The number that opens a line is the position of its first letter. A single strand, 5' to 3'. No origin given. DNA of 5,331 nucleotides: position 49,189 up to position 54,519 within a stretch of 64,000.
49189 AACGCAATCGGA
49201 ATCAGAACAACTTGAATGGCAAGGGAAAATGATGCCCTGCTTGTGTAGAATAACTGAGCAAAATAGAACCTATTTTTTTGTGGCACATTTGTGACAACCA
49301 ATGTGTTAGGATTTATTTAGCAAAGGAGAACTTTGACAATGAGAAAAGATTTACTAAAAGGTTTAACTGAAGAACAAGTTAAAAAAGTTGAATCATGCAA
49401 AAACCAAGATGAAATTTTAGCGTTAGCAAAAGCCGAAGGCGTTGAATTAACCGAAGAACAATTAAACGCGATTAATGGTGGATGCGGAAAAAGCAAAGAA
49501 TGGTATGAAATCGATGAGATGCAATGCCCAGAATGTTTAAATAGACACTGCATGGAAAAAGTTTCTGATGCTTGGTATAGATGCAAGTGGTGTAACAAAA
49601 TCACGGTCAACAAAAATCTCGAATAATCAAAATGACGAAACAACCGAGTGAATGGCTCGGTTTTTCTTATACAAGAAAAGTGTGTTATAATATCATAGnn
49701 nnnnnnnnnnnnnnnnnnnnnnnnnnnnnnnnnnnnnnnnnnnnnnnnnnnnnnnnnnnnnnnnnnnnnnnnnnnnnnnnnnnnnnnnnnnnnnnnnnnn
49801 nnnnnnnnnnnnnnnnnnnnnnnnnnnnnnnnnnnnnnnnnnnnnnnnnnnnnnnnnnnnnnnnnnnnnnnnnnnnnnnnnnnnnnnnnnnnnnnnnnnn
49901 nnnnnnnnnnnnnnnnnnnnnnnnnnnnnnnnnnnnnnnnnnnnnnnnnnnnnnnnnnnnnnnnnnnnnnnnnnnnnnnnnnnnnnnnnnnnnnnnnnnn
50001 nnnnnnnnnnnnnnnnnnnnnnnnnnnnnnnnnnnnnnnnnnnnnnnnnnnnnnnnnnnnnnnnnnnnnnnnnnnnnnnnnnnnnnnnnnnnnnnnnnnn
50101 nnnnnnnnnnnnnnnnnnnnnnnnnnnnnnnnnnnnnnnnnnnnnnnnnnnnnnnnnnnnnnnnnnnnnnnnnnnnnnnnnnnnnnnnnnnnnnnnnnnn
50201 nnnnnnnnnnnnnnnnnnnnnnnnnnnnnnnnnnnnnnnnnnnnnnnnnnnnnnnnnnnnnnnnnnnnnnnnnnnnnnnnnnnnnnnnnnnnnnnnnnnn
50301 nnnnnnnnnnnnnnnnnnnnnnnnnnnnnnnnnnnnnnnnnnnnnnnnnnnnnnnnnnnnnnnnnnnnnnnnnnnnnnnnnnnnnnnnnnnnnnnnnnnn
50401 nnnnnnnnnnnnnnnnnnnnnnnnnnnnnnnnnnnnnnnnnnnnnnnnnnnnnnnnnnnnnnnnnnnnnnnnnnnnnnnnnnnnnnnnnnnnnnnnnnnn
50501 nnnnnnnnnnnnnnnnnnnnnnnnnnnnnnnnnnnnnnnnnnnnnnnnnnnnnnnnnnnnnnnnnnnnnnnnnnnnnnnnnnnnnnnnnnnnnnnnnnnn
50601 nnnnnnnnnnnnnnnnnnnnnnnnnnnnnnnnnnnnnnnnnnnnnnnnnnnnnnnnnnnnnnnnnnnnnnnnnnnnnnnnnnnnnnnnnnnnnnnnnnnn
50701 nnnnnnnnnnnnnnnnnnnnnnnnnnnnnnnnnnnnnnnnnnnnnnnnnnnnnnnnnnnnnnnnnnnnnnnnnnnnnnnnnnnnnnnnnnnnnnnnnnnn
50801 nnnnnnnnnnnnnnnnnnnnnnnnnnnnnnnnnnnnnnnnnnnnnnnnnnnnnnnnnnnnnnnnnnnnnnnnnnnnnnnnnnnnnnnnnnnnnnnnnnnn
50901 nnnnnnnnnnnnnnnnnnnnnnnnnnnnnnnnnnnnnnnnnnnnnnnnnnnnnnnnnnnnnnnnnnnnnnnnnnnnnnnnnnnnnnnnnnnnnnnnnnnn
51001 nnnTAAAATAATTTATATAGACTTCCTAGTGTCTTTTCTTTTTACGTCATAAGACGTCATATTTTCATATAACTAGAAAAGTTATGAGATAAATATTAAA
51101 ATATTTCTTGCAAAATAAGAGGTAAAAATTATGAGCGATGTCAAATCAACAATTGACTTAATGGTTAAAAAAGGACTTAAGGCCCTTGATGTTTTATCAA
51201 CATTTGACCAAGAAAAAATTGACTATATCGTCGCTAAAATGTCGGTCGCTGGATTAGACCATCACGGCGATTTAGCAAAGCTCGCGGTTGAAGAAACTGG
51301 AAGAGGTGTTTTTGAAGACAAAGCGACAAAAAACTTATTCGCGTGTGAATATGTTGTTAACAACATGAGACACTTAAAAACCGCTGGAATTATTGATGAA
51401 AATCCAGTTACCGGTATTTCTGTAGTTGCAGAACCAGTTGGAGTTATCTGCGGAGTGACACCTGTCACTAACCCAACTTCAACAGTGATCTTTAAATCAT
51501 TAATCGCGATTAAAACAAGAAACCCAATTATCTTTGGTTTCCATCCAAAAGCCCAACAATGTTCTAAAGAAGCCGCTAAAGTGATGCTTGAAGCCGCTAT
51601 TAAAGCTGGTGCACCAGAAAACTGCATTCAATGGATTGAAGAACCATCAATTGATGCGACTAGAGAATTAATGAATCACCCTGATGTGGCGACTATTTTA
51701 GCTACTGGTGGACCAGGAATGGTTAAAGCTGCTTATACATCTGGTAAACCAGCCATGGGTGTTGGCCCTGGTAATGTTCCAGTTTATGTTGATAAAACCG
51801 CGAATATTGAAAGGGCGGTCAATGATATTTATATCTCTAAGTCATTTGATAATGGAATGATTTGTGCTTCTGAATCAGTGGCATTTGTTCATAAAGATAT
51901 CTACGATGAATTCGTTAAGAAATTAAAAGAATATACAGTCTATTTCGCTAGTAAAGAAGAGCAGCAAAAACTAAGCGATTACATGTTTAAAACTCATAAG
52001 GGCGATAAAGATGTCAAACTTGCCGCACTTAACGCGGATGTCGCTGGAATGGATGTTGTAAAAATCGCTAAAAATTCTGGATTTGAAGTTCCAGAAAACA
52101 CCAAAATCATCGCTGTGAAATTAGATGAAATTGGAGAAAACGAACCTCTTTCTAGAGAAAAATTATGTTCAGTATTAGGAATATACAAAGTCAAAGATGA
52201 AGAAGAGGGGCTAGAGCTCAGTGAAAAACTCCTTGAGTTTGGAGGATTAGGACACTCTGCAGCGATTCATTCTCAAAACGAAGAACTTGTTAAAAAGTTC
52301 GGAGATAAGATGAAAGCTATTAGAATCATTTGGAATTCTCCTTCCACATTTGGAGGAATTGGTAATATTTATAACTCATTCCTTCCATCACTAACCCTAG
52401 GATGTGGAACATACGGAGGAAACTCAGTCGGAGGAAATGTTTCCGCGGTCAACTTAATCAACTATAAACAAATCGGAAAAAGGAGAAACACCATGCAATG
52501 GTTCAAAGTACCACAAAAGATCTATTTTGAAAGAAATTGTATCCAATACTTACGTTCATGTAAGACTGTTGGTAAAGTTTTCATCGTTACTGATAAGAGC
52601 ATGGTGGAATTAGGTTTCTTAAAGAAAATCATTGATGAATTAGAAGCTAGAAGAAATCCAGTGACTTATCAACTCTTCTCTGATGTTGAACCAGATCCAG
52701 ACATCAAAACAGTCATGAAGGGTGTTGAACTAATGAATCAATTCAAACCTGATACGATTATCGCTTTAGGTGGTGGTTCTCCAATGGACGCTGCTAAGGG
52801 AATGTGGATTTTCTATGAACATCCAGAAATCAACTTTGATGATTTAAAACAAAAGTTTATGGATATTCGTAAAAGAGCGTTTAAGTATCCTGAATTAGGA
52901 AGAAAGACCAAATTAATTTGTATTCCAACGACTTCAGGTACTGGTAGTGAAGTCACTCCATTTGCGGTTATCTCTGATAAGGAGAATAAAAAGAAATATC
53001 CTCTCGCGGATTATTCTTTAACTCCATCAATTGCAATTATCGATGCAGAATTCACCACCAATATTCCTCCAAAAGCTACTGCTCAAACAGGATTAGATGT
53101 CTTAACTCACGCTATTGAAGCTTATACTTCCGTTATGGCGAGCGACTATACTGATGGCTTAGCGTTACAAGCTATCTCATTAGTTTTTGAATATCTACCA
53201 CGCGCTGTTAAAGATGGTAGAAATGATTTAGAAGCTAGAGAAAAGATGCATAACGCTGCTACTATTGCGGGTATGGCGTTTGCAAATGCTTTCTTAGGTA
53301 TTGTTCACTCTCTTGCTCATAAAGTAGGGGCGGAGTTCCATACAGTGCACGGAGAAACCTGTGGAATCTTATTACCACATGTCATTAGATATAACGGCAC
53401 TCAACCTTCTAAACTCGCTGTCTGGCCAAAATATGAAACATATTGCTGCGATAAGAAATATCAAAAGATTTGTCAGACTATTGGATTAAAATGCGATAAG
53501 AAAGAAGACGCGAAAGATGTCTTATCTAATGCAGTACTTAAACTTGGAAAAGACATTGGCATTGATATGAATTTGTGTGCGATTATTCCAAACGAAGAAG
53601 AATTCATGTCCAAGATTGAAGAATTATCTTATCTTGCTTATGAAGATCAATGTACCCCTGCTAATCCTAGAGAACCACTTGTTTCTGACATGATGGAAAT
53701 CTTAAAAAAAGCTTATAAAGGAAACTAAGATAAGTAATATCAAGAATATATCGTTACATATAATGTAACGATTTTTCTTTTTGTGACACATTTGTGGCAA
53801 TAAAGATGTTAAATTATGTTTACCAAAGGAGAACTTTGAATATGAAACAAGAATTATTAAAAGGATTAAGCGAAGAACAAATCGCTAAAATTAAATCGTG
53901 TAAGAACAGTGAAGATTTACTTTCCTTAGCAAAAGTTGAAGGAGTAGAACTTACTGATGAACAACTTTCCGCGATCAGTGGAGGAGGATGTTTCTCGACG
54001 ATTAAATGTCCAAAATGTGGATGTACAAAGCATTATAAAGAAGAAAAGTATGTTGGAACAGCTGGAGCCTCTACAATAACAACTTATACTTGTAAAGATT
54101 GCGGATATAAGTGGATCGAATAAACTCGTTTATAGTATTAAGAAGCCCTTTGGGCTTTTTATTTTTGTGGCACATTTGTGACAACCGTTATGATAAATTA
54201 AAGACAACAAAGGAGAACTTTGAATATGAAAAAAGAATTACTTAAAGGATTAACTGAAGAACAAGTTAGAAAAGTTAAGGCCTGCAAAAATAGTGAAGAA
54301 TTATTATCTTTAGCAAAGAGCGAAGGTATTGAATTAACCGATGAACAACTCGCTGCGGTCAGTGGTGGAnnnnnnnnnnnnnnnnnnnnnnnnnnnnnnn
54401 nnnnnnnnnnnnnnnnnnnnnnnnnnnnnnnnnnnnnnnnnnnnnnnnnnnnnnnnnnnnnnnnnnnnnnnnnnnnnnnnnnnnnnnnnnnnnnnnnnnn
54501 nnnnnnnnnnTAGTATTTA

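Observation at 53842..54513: Family of four Nif11-type GG-leader peptides with zinc-ribbon-like Cys cores and no maturase in sight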

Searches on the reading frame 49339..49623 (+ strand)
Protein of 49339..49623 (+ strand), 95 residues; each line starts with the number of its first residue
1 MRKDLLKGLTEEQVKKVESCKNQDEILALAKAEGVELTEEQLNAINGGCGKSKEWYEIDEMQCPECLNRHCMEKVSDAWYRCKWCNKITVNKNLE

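Call 6: search_protein_families(library=pfam, proteins=[window:49339-49623:+], max_evalue=1)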
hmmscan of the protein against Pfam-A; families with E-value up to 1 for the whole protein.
seq(95 aa): 3 families
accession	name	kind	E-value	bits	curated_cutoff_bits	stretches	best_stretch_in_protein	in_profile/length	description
PF07862.16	Nif11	-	0.00015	22.5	23.8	1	15-40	21-46/48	Nif11 domain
PF24113.1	DUF7387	-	0.046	14.5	27.9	1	3-46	27-70/85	Family of unknown function (DUF7387)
PF10439.15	Bacteriocin_IIc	-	0.2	12.1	27.1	1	36-49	6-20/59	Bacteriocin class II with double-glycine leader peptide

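Call 7: search_protein_families(library=ncbifam, proteins=[window:49339-49623:+], max_evalue=1)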
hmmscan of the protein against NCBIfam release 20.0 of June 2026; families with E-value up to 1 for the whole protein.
seq(95 aa): 8 families
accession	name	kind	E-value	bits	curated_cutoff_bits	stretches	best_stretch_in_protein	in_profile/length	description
TIGR03798.1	leader_Nif11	subfamily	0.00026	21.2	32.3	1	15-44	21-50/68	Nif11-like leader peptide family RiPP precursor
TIGR03949.1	bact_IIb_cerein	subfamily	0.0029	17.3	21.5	1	35-51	2-18/45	class IIb bacteriocin, lactobin A/cerein 7B family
NF038034.1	lactGbeta_entB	subfamily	0.0076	16.4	37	1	37-55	1-18/38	lactococcin G-beta/enterocin 1071B family bacteriocin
TIGR03793.1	leader_NHLP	domain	0.06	13.2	50.9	1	25-48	54-77/77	NHLP leader peptide family RiPP precursor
NF033772.1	pheromone_VP1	equivalog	0.062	13.5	85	1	27-48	2-23/65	peptide pheromone VP1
TIGR01847.1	bacteriocin_sig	domain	0.082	13.6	15.7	1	36-48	3-15/15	bacteriocin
NF038399.1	NH_RiPP_Os17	domain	0.15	12.2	40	1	29-46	27-44/63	Os1348 family NHLP clan protein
NF038153.1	lant_leader_L1a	domain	0.2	11.8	22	1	36-48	20-32/32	class I lanthipeptide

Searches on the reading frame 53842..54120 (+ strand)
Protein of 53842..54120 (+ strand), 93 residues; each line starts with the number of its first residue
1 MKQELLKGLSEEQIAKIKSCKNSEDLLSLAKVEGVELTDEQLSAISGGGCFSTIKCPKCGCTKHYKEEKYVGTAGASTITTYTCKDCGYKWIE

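Call 6: search_protein_families(library=pfam, proteins=[window:53842-54120:+], max_evalue=1)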
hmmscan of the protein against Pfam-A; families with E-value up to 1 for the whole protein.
seq(93 aa): 12 families
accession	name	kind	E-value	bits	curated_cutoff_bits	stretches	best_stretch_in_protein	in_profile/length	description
PF01096.23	Zn_ribbon_TFIIS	-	6e-06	26.4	21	1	54-91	1-38/39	Transcription factor S-II (TFIIS)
PF12760.12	Zn_ribbon_IS1595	-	0.0049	17.2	25.4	1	54-89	19-45/46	Transposase zinc-ribbon domain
PF14354.12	Lar_restr_allev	-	0.007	17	28.6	1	55-89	5-33/58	Restriction alleviation protein Lar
PF07862.16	Nif11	-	0.0076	17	23.8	1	15-40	21-46/48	Nif11 domain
PF10122.14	Zn_ribbon_Com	-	0.0083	16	22.9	1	48-68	17-39/52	Mu-like prophage protein Com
PF08271.17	Zn_Ribbon_TF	-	0.039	13.9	29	0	81-91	19-29/43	TFIIB zinc-binding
PF13824.12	zf-Mss51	-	0.052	14.2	27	1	53-70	14-31/55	Zinc-finger of mitochondrial splicing suppressor 51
PF10439.15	Bacteriocin_IIc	-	0.065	13.7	27.1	1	36-57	6-27/59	Bacteriocin class II with double-glycine leader peptide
PF20023.5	WSLR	-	0.14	12.9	27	1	4-22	11-32/39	Wolframin Sel1-like repeat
PF07282.18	Cas12f1-like_TNB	-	0.14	12.8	26.3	1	51-90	26-49/60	Cas12f1-like, TNB domain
PF22415.1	PSV_ORF131-like_dom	-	0.37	11.2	27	1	43-61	12-30/80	PSV_Hypothetical protein ORF131-like domain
PF09855.14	Zn_ribbon_13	-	0.92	10.1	23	0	51-69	33-51/63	Nucleic-acid-binding protein containing Zn-ribbon domain (DUF2082)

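Call 7: search_protein_families(library=ncbifam, proteins=[window:53842-54120:+], max_evalue=1)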
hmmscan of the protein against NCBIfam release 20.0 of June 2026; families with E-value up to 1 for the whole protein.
seq(93 aa): 19 families
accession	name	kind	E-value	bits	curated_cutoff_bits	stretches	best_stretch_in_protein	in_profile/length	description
TIGR04165.1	methano_modCys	hypoth_equivalog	8e-05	22.8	60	1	55-90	9-45/50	TIGR04165 family Cys-rich peptide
TIGR01384.1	TFS_arch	equivalog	0.00036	21.2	64.75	1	52-92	60-98/101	transcription factor S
TIGR04149.1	GG_sam_targ_CFB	domain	0.0011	18.8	25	1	27-67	7-39/43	TIGR04149 family rSAM-modified RiPP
TIGR03655.1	anti_R_Lar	subfamily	0.0049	17.1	39.6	1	55-90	3-37/55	Lar family restriction alleviation protein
NF033456.1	RiPP_CCRG-2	domain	0.0058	16.5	24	1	36-49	5-18/18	CCRG-2 family RiPP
NF038034.1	lactGbeta_entB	subfamily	0.0066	16.6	37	1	37-52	1-16/38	lactococcin G-beta/enterocin 1071B family bacteriocin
NF047912.1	ECs_2282_CxxC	subfamily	0.0076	16.1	37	1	53-89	2-35/60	ECs_2282 family putative zinc-binding protein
NF050000.1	IS1_IS1595_Zn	domain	0.012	16.1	28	1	80-92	20-32/34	IS1/IS1595 family N-terminal zinc-binding domain-containing protein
TIGR01847.1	bacteriocin_sig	domain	0.016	15.8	15.7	1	36-48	3-15/15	bacteriocin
TIGR03798.1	leader_Nif11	subfamily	0.022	15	32.3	1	15-42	21-48/68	Nif11-like leader peptide family RiPP precursor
NF038399.1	NH_RiPP_Os17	domain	0.061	13.4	40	1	28-47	26-45/63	Os1348 family NHLP clan protein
TIGR03949.1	bact_IIb_cerein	subfamily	0.07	12.9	21.5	1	35-49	2-16/45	class IIb bacteriocin, lactobin A/cerein 7B family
TIGR03898.1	lanti_MRSA_kill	subfamily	0.16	11.9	23.5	1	35-48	31-44/44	mersacidin/lichenicidin family type 2 lantibiotic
NF033772.1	pheromone_VP1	equivalog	0.17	12.1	85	1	27-59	2-34/65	peptide pheromone VP1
NF038153.1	lant_leader_L1a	domain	0.17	12.1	22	0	28-48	12-32/32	class I lanthipeptide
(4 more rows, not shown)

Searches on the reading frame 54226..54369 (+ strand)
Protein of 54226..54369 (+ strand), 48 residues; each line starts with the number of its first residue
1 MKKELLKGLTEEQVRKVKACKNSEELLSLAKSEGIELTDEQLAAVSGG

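Call 50: search_protein_representatives(protein=window:54226-54369:+)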
Query: 48 residues. Proteins with E-value up to 0.001 (for the whole library): 851; up to 1e-10: 105; up to 1e-30: 0. The best 150 are listed.
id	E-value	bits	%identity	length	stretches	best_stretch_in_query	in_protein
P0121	2.6e-16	73.1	85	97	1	1-48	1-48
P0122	2.1e-15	70.3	79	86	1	1-48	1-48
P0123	2.5e-15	70.1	79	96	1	1-48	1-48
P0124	2.8e-15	69.9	77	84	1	1-48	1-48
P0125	3.5e-15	69.6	79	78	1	1-48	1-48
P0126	3.7e-15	69.5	79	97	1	1-48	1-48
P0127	5.1e-15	69.1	75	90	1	1-48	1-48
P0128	9.0e-15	68.4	77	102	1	1-48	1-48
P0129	1.9e-14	67.4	75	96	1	1-48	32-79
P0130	2.1e-14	67.3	75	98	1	1-48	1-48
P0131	2.2e-14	67.2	77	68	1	1-48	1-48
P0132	2.2e-14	67.2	77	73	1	1-48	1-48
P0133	3.0e-14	66.8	77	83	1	1-48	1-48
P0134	4.0e-14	66.4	75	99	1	1-48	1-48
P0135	4.1e-14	66.3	77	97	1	1-48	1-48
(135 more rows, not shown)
